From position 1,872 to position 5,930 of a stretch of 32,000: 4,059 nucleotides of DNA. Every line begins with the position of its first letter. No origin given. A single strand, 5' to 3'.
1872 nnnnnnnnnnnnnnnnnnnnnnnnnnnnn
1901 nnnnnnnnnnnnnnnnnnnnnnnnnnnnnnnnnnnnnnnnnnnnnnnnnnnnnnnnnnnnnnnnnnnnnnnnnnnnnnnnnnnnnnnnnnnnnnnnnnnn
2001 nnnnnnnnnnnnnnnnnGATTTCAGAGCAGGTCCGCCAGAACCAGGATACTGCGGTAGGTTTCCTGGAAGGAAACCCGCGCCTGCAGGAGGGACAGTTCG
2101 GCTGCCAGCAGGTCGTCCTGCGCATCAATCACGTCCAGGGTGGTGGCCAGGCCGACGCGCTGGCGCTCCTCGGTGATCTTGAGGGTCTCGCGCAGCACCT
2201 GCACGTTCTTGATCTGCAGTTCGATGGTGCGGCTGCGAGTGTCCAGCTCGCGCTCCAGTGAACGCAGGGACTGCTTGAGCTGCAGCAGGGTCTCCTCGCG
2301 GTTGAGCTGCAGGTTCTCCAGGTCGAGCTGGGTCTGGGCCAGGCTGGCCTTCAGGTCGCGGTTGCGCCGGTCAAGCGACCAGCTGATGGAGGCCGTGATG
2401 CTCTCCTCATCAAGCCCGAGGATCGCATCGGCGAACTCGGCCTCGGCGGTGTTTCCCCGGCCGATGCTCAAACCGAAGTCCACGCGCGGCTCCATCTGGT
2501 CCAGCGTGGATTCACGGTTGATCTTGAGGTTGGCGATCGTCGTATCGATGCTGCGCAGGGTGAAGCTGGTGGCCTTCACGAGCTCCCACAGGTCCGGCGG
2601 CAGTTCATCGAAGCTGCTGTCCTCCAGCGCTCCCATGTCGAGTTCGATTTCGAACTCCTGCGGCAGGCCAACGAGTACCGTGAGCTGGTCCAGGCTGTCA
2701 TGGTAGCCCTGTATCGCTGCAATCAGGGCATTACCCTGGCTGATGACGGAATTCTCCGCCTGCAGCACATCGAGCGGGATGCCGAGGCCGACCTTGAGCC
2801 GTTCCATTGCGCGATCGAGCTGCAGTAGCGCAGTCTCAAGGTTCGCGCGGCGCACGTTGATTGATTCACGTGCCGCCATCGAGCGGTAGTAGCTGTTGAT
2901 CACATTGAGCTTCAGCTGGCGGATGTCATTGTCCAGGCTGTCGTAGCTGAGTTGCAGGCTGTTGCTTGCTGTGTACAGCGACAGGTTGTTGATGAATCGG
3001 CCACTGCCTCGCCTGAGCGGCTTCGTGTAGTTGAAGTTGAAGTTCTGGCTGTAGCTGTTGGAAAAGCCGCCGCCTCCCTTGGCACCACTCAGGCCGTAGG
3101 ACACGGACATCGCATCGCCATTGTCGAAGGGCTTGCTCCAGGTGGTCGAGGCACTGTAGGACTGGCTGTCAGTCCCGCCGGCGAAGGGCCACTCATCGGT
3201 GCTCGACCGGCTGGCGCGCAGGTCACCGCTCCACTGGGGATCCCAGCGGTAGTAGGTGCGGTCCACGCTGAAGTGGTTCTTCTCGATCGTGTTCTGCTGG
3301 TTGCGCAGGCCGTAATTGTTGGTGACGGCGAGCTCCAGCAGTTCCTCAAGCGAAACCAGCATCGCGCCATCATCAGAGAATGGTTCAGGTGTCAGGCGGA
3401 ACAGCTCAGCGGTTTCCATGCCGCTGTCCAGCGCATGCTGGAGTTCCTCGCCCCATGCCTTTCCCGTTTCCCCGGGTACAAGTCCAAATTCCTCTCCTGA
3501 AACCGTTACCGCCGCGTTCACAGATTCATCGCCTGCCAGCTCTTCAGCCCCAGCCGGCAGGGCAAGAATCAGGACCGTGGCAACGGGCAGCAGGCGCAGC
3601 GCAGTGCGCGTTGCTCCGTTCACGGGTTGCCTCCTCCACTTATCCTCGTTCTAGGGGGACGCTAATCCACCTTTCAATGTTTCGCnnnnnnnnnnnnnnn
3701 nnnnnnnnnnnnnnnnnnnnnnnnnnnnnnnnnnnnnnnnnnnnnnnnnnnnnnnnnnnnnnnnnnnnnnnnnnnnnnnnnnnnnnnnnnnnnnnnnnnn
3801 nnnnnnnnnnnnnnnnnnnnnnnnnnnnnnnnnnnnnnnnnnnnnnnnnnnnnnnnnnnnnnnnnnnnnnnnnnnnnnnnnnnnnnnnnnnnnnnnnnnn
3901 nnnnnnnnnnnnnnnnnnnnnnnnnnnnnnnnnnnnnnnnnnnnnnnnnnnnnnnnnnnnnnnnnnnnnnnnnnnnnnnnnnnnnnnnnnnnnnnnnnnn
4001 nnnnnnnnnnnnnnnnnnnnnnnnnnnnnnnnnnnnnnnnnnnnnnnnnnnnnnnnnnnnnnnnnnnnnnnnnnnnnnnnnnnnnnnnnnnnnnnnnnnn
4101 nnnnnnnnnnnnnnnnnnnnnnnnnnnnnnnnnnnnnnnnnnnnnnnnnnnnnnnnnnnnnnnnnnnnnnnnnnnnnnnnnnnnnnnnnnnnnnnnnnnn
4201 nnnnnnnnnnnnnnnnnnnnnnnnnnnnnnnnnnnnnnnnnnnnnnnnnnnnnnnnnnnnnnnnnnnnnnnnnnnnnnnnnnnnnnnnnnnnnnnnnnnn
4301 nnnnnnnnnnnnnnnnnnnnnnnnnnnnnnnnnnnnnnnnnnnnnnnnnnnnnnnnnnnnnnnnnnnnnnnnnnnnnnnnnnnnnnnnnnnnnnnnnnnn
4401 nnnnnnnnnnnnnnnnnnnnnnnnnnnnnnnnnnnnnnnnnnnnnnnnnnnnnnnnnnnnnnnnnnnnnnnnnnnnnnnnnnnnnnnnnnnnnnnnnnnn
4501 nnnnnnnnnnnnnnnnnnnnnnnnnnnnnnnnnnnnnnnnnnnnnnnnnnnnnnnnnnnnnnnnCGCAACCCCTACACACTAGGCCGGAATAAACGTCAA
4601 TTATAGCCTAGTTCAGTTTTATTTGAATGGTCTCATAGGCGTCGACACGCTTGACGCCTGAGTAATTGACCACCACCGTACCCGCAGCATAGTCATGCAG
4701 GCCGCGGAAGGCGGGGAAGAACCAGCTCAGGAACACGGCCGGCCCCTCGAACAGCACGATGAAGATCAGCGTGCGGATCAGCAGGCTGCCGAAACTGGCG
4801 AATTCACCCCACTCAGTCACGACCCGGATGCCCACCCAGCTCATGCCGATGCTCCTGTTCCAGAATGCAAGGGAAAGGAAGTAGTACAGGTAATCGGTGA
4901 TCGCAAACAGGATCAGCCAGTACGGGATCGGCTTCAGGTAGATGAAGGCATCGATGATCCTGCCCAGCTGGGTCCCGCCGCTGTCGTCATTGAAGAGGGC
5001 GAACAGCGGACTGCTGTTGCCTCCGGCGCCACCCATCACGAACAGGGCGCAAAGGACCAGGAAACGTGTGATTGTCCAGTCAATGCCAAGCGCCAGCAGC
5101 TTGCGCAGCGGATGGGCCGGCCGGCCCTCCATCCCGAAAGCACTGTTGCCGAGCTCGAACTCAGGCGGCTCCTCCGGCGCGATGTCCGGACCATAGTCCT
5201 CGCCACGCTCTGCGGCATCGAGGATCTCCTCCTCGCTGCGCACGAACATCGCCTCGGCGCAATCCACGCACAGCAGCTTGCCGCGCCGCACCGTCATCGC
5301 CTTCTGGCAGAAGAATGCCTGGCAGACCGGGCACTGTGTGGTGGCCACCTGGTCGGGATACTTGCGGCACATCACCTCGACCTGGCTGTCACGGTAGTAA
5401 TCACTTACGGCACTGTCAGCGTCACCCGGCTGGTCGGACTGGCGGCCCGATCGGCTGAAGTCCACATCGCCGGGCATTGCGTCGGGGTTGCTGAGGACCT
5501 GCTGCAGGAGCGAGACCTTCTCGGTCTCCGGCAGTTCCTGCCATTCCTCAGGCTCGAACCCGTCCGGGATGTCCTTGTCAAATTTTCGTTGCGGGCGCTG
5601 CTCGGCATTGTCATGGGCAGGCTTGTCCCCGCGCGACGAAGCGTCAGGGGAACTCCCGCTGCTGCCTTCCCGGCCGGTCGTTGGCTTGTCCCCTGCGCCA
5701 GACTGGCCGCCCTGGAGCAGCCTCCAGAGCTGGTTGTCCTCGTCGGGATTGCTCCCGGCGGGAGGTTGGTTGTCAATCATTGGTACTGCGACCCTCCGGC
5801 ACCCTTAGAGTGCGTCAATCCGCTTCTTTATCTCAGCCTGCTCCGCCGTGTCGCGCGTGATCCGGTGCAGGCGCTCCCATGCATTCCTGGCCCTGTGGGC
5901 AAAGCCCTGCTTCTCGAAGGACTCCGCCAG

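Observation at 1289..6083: Compact five-gene envelope operon: TPR, zinc-ribbon/RDD, 6-TM protein, TolC-like and an orphan MacB-type ATPase, with no permease or adaptor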

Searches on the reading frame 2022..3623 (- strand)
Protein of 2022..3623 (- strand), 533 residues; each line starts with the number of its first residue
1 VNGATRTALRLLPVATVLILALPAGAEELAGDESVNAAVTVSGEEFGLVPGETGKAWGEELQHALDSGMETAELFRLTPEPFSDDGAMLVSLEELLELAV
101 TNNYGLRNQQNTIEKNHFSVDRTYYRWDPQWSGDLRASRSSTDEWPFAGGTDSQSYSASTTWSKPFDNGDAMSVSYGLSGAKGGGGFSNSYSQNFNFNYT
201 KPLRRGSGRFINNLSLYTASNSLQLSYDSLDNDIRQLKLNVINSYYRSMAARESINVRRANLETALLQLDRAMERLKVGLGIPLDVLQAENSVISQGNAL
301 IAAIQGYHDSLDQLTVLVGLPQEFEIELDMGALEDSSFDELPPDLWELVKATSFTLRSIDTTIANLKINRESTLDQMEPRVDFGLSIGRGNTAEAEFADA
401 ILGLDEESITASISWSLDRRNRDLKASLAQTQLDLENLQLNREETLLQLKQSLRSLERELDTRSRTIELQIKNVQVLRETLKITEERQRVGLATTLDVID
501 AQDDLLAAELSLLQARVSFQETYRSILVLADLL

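Call 3: search_protein_families(library=pfam, proteins=[window:2022-3623:-], max_evalue=0.1)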
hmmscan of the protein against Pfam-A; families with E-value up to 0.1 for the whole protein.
window:2022-3623:- (533 aa): 1 family
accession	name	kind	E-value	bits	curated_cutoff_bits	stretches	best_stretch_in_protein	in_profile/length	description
PF02321.23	OEP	-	7.8e-30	104.5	22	2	379-523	38-179/187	Outer membrane efflux protein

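Call 4: search_protein_families(library=ncbifam, proteins=[window:2022-3623:-], max_evalue=0.1)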
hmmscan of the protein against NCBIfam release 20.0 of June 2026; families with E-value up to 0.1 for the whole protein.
window:2022-3623:- (533 aa): 4 families
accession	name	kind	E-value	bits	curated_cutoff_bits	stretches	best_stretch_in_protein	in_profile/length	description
TIGR01844.1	type_I_sec_TolC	subfamily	2e-20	73.2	225.15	1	225-519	100-386/414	TolC family outer membrane protein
TIGR01845.1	outer_NodT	subfamily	4.2e-12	45.6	210.05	2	404-530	123-248/460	efflux transporter outer membrane subunit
NF007002.0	PRK09465.1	equivalog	0.00035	19.2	495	1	232-519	123-412/460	outer membrane channel protein TolC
NF006031.0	PRK08172.1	equivalog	0.063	13.9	76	0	307-335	35-63/82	acyl carrier protein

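Call 66: search_solved_structures(query=window:2022-3623:-, max_evalue=0.001)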
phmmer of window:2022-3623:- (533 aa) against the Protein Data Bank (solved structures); distinct sequences matched with E-value up to 0.001: 0.
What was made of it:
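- On Tripartite efflux pump (MacAB-TolC, DevBCA-HgdD): No PDB relative by sequence at E <= 0.001 (call 66).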

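Call 77: search_protein_families(library=padloc, proteins=[window:2022-3623:-], max_evalue=0.01)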
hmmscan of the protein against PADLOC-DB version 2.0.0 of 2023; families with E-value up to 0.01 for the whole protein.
window:2022-3623:- (533 aa): 0 families

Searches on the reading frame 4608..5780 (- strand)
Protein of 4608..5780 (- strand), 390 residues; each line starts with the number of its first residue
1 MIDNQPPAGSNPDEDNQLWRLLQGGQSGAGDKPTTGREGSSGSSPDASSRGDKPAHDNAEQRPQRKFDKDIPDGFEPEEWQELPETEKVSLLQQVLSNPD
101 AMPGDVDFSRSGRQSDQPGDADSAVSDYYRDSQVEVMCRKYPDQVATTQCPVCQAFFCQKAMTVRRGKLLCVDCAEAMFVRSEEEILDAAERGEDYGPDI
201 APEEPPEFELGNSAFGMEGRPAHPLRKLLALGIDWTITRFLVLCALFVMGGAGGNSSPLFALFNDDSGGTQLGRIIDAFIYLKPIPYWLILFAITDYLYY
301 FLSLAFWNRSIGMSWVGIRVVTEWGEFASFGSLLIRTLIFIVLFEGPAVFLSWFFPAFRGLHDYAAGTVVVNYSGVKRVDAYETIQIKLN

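Call 3: search_protein_families(library=pfam, proteins=[window:4608-5780:-], max_evalue=0.1)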
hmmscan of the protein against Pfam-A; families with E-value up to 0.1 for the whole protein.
window:4608-5780:- (390 aa): 1 family
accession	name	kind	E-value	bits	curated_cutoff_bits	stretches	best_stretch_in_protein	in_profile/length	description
PF06271.18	RDD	-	1.7e-07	32.1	24.1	1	222-366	2-136/137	RDD family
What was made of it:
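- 4608..5780 (-): 390-aa membrane protein. It has a disordered N-terminal tail of about 125 aa with an LWxLL motif, a zinc module (aa 135-178) and an RDD transmembrane domain (aa 222-366). Pfam RDD 32.1 bits (call 3).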

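Call 4: search_protein_families(library=ncbifam, proteins=[window:4608-5780:-], max_evalue=0.1)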
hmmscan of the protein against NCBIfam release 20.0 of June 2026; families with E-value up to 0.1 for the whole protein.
window:4608-5780:- (390 aa): 0 families

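Call 26: find_homologous_proteins(query=window:4608-5780:-)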
Query window:4608-5780:- (390 aa): 43 proteins with E <= 0.001 among 3830 candidates.
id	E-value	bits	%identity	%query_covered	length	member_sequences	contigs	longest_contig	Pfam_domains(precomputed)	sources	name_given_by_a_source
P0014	5.0e-269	910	100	100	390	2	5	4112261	PF06271.19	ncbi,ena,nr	ncbi:MAG: RDD family protein [Planctomycetales bacterium]|nr:RDD family protein [bacterium] UNM09059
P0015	5.7e-204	696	78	100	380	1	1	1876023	PF06271.19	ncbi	ncbi:MAG: RDD family protein [bacterium]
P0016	5.8e-193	659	73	100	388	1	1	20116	PF06271.19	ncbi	-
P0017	1.6e-182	625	72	100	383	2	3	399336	PF06271.19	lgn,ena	-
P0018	4.5e-160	551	63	99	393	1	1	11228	PF06271.19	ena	-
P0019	7.7e-103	363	47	98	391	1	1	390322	PF06271.19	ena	-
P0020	4.1e-102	360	50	78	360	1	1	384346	PF06271.19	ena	-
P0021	6.4e-102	360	45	99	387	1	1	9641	PF06271.19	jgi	jgi:uncharacterized RDD family membrane protein YckC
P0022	1.7e-100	355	44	98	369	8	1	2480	PF06271.19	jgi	jgi:uncharacterized RDD family membrane protein YckC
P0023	4.4e-100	354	48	84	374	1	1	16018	PF06271.19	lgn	-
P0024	3.5e-98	347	43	100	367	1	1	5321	PF06271.19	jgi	jgi:uncharacterized RDD family membrane protein YckC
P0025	1.1e-97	346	44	100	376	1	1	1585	PF06271.19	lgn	-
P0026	6.6e-97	343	44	99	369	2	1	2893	PF06271.19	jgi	jgi:uncharacterized RDD family membrane protein YckC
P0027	1.6e-96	342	42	100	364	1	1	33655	PF06271.19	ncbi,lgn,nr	ncbi:RDD family protein [bacterium]|nr:RDD family protein [bacterium]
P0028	7.7e-96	340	42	98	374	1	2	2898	PF06271.19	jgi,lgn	-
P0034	1.1e-88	316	41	99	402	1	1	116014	PF06271.19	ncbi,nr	ncbi:RDD family protein [bacterium]|nr:RDD family protein [bacterium]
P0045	2.9e-79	285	39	99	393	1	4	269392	PF06271.19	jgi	jgi:uncharacterized RDD family membrane protein YckC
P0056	1.3e-62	230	34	99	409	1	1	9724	PF06271.19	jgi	jgi:hypothetical protein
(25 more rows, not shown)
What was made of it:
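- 4608..5780 (-): The family has 43 members of 256-409 aa, all with E <= 1e-62 (call 26).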

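Call 27: find_encoding_contigs(protein=P0019, flank=10000, max_places=1)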
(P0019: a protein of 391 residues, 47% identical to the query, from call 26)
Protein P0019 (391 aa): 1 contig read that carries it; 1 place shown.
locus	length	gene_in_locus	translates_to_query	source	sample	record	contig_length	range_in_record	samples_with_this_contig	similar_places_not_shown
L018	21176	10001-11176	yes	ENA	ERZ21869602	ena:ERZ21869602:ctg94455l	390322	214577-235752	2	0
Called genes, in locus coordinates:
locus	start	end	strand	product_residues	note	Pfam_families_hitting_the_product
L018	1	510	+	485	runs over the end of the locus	-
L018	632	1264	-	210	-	PF00081:Sod_Fe_N, PF02777:Sod_Fe_C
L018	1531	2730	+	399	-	PF06445:GyrI-like, PF14526:Cass2 (faint), PF06445:GyrI-like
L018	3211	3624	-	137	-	-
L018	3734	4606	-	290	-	PF02569:Pantoate_ligase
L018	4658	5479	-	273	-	PF02548:Pantoate_transf, PF01177:Asp_Glu_race (faint)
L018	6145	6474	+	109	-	PF01026:TatD_DNase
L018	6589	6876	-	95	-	-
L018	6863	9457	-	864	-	-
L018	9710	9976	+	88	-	PF07719:TPR_2 (faint), PF13181:TPR_8 (faint), PF13428:TPR_14 (faint), PF13432:TPR_16 (faint), PF13176:TPR_7 (faint), PF14559:TPR_19 (weak)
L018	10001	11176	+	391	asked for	PF06271:RDD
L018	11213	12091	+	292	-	-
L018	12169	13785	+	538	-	PF02321:OEP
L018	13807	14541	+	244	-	PF00005:ABC_tran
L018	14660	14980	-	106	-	-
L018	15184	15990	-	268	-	-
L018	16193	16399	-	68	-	-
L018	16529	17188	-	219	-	PF09335:VTT_dom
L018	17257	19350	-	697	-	PF00801:PKD (weak), PF18911:PKD_4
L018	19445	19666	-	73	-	PF07927:HicA_toxin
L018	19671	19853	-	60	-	-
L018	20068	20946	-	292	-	-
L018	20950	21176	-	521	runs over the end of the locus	PF00117:GATase, PF07722:Peptidase_C26 (weak), PF00958:GMP_synt_C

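Call 28: find_encoding_contigs(protein=P0034, flank=10000, max_places=1)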
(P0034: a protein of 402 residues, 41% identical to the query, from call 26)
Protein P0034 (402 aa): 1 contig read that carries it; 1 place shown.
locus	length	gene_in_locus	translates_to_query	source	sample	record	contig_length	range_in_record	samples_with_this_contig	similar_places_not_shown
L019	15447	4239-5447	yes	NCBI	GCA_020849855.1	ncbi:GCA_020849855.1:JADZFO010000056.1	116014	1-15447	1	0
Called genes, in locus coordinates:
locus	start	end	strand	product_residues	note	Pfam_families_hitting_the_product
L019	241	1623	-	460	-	PF20250:FapA_N, PF03961:FapA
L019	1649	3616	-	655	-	-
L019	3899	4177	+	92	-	PF07719:TPR_2 (faint), PF13181:TPR_8 (faint), PF13428:TPR_14 (faint), PF13432:TPR_16 (weak)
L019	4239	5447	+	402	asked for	PF06271:RDD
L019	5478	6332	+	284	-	-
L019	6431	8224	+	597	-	PF02321:OEP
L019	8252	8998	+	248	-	PF00005:ABC_tran, PF13304:AAA_21 (faint)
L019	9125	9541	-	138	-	-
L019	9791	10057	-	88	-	-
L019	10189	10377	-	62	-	-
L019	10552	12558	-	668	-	PF18911:PKD_4, PF00801:PKD, PF22352:K319L-like_PKD (faint), PF18911:PKD_4 (weak)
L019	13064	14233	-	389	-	PF20510:HgmA_N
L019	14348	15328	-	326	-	PF01557:FAA_hydrolase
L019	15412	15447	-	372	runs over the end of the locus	PF00903:Glyoxalase, PF13669:Glyoxalase_4, PF14696:Glyoxalase_5 (weak), PF00903:Glyoxalase, PF13669:Glyoxalase_4 (weak)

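Call 29: find_encoding_contigs(protein=P0045, flank=10000, max_places=1)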
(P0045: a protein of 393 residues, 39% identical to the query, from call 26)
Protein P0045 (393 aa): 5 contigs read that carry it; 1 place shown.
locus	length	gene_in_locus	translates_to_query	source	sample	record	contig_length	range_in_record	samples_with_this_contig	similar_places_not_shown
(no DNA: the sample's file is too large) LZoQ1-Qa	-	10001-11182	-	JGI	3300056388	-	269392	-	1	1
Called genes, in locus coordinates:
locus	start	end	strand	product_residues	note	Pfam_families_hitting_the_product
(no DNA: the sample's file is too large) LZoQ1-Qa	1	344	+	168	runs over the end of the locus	-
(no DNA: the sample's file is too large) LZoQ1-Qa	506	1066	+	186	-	PF07638:Sigma70_ECF, PF04542:Sigma70_r2, PF08281:Sigma70_r4_2, PF04545:Sigma70_r4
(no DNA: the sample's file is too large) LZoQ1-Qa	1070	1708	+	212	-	-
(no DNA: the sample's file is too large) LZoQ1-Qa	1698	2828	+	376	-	-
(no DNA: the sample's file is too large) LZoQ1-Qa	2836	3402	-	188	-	PF09419:PGP_phosphatase, PF00702:Hydrolase, PF13242:Hydrolase_like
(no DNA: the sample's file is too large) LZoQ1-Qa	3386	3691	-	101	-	-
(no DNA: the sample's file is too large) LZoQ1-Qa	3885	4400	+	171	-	PF00383:dCMP_cyt_deam_1, PF14437:MafB19-deam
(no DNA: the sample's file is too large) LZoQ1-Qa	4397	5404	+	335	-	-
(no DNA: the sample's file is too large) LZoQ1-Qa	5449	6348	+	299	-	-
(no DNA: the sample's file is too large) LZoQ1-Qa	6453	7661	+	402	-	PF13487:HD_5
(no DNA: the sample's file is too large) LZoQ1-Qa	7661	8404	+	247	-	PF12804:NTP_transf_3 (weak)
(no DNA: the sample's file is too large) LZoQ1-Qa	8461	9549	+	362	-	-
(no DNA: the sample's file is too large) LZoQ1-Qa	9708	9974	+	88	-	PF07719:TPR_2 (faint), PF13181:TPR_8 (faint), PF14559:TPR_19 (weak)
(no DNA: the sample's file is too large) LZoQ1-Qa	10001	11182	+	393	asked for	PF06271:RDD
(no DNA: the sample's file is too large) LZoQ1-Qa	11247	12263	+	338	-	-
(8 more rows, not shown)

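Call 30: find_encoding_contigs(protein=P0056, flank=10000, max_places=1)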
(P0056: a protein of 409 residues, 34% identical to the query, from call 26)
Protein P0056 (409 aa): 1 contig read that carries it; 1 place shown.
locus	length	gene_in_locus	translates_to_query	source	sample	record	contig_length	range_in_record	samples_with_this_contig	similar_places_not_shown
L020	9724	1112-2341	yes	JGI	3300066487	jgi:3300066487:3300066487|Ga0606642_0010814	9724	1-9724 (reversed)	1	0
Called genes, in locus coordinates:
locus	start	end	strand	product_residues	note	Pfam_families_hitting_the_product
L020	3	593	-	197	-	?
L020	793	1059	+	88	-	PF07719:TPR_2 (faint), PF13181:TPR_8 (faint)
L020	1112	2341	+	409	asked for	PF06271:RDD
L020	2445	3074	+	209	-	PF07638:Sigma70_ECF, PF04542:Sigma70_r2, PF08281:Sigma70_r4_2, PF04545:Sigma70_r4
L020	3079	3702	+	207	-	-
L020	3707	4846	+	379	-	-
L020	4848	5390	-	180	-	PF09419:PGP_phosphatase (weak), PF00702:Hydrolase, PF13242:Hydrolase_like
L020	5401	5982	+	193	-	PF00383:dCMP_cyt_deam_1, PF14437:MafB19-deam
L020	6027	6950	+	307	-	-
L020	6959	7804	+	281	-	-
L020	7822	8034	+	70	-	-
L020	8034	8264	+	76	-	PF07927:HicA_toxin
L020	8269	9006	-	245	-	-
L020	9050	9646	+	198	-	PF07617:DUF1579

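Call 67: predict_structure(alignment_id=A2)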
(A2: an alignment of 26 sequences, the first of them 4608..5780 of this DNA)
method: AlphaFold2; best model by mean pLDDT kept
length: 390 residues; sequences in the alignment: 26
mean_pLDDT: 59.2   pTM: 0.42
mean pLDDT of the five models: 59.2, 57.9, 57.8, 57.0, 55.7
residues with pLDDT >= 90: 4; 70-90: 111; 50-70: 136; < 50: 139
segments of 3 or more residues with pLDDT < 50: 1-10, 24-44, 46-52, 54-70, 73-76, 80-89, 103-105, 109-120, 197-220, 311-313, 370-390
pLDDT, mean of each block of 10 residues (from residue 1): 37 58 47 42 43 42 38 48 42 63 51 40 54 70 88 87 83 78 69 55 37 44 65 80 84 72 69 75 72 82 69 50 58 69 68 60 53 40 31
secondary structure, 60 per line:
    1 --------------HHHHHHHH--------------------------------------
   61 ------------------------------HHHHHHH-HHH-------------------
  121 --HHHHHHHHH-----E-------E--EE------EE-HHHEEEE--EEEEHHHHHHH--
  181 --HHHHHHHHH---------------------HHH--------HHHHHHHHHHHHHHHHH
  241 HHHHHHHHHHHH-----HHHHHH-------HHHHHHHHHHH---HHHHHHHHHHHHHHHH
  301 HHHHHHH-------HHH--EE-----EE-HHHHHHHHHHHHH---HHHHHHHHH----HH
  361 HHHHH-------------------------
elements in order: H15-22 H91-97 H123-131 E162-165 E168-171 H172-178 H183-191 H224-252 H258-263 H271-281 H285-307 H330-342 H346-354 H359-365
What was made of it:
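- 4608..5780 (-): In the AF2 model the zinc module has pLDDT 83-88 and the tail is below 50 (call 67).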

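Call 70: fold_search(model_id=the predicted structure, library=pdb)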
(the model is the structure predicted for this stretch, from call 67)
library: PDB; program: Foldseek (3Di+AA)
matches with E <= 10: 53; with E <= 0.001: 0
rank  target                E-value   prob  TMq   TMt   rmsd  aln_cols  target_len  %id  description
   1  2miu_MODEL_1_A        1.4e+00  0.41  0.08  0.28   7.6        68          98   18  Structure of FHL2 LIM adaptor and its Interaction with Ski (released 2014-01-15)
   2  1b8t_MODEL_1_A        2.2e+00  0.13  0.09  0.17  36.4        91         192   18  SOLUTION STRUCTURE OF THE CHICKEN CRP1 (released 1999-05-06)
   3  2d8y_MODEL_1_A        2.6e+00  0.33  0.10  0.37  11.2        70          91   11  Solution structure of the LIM domain of Epithelial protein lost in neoplasm (released 2006-06-08)
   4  7c79_B                2.7e+00  0.03  0.07  0.04  16.8       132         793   10  Cryo-EM structure of yeast Ribonuclease MRP (released 2020-07-08)
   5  2d8z_MODEL_1_A        3.3e+00  0.23  0.09  0.41   7.5        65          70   15  Solution structure of the third LIM domain of Four and a half LIM domains protein 2 (FHL-2) (released 2006-06-08)
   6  8tdv_A                3.3e+00  0.03  0.08  0.08  11.6       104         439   12  ssRNA bound SAMHD1 T closed (released 2023-12-20)
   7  1wfp_MODEL_1_A        3.5e+00  0.10  0.08  0.33  13.1        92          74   20  Solution structure of the zf-AN1 domain from Arabiopsis thaliana F5O11.17 protein (released 2004-11-26)
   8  8zwz                  3.5e+00  0.04  0.11  0.11  18.0       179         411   11  terpene synthases with from Paramuricea clavata (released 2025-03-12)
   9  2cuq_MODEL_1_A        3.7e+00  0.30  0.09  0.37   6.6        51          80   25  Solution Structure of Second Lim Domain from Human Skeletal Muscle Lim-Protein 2 (released 2005-11-27)
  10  2dar_MODEL_1_A        3.9e+00  0.41  0.08  0.31   2.7        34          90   24  Solution structure of first LIM domain of Enigma-like PDZ and LIM domains protein (released 2006-12-12)
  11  1x4l_MODEL_1_A        3.9e+00  0.38  0.08  0.38   2.4        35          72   23  Solution structure of LIM domain in Four and a half LIM domains protein 2 (released 2005-11-14)
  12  2m1s_MODEL_1_A        3.9e+00  0.06  0.08  0.25  19.1       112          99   13  NMR assignment of the arenaviral protein Z from Lassa fever virus (released 2013-01-30)
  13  9y6s_4L               4.1e+00  0.04  0.05  0.13  15.0       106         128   15  96-nm repeat of the Leishmania tarentolae doublet microtubule (released 2025-12-17)
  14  2o13_MODEL_1_A        4.3e+00  0.44  0.07  0.42   1.5        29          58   24  Solution structure of the C-terminal LIM domain of MLP/CRP3 (released 2007-12-11)
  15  2cup_MODEL_1_A        4.3e+00  0.12  0.08  0.25   7.8        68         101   16  Solution structure of the Skeletal muscle LIM-protein 1 (released 2005-11-27)
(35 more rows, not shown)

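Call 77: search_protein_families(library=padloc, proteins=[window:4608-5780:-], max_evalue=0.01)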
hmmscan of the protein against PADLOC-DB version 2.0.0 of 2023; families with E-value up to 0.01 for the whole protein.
window:4608-5780:- (390 aa): 0 families

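Call 78: search_protein_families(library=ncbifam, proteins=[L019:9125-9541:-, L018:14660-14980:-], max_evalue=0.01)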
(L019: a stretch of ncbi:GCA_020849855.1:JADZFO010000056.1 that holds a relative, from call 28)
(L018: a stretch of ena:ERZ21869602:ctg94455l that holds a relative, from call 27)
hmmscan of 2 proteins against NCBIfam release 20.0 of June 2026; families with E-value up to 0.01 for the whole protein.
L019:9125-9541:- (138 aa): 0 families

L018:14660-14980:- (106 aa): 0 families
